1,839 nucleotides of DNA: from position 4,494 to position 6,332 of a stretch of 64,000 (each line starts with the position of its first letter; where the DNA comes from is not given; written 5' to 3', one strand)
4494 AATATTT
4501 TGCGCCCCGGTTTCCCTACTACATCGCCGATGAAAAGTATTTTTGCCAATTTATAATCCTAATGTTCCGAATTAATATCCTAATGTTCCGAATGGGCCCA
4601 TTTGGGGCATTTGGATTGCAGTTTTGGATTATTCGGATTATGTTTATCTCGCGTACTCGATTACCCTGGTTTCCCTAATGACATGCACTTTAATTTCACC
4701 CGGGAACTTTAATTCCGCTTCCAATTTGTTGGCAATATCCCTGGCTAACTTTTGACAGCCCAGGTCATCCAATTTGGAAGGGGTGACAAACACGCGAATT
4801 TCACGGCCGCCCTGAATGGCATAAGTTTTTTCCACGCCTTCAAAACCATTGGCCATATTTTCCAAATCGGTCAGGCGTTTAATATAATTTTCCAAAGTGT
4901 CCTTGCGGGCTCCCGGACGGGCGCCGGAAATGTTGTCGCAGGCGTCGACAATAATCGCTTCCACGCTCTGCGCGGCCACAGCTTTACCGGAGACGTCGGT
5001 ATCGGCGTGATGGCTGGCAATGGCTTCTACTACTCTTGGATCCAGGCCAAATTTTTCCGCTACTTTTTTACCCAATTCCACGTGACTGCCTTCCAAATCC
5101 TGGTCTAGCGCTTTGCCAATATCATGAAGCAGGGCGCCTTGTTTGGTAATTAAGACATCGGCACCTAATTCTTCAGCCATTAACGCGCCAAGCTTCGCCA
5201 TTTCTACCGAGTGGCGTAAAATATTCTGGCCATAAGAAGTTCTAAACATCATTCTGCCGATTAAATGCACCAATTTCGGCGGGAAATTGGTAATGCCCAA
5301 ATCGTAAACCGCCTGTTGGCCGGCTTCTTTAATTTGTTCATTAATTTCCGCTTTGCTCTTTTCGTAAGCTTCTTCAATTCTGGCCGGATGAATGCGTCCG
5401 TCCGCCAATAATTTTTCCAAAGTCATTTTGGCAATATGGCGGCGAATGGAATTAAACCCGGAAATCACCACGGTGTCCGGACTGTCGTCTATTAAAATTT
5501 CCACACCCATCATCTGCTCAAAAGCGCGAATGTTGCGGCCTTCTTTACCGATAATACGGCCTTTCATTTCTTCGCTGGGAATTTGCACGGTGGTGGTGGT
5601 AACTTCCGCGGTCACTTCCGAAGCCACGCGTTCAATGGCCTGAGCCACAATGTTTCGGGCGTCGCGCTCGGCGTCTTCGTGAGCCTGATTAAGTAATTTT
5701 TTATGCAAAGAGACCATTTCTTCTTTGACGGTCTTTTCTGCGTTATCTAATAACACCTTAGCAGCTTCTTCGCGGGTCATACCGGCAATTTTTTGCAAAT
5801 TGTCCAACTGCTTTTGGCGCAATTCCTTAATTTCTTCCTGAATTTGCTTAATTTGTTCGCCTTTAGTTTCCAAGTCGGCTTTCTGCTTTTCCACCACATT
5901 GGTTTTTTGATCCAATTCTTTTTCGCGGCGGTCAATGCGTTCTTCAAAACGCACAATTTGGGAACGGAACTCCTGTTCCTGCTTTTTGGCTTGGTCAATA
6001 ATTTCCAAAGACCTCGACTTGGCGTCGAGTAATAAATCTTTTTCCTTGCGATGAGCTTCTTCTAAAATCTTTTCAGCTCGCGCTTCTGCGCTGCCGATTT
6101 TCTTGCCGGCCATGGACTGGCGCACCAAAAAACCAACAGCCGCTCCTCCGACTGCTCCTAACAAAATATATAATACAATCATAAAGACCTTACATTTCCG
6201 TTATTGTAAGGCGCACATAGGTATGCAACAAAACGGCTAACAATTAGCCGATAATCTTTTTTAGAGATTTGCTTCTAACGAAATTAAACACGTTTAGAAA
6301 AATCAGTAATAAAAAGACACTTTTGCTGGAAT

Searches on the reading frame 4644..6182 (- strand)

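Call 23: search_protein_families(library=pfam, proteins=[window:4644-6182:-], max_evalue=0.001)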
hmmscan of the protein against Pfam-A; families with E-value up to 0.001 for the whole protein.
window:4644-6182:- (512 aa): 5 families
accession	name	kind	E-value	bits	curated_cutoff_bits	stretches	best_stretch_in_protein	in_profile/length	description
PF12072.13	RNase_Y_N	-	7.9e-34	117.3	32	1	2-189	2-200/201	RNase Y N-terminal region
PF01966.28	HD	-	2.9e-18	66.7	22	1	322-419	2-114/116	HD domain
PF00013.35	KH_1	-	1.6e-09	37.8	21.5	1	196-256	1-65/66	KH domain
PF08668.18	HDOD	-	9.6e-05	22.4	22.9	0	363-393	165-195/196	HDOD domain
PF13083.13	KH_KhpA-B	-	0.00045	20.5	32.1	0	177-224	10-57/73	KhpA/KhpB, KH domain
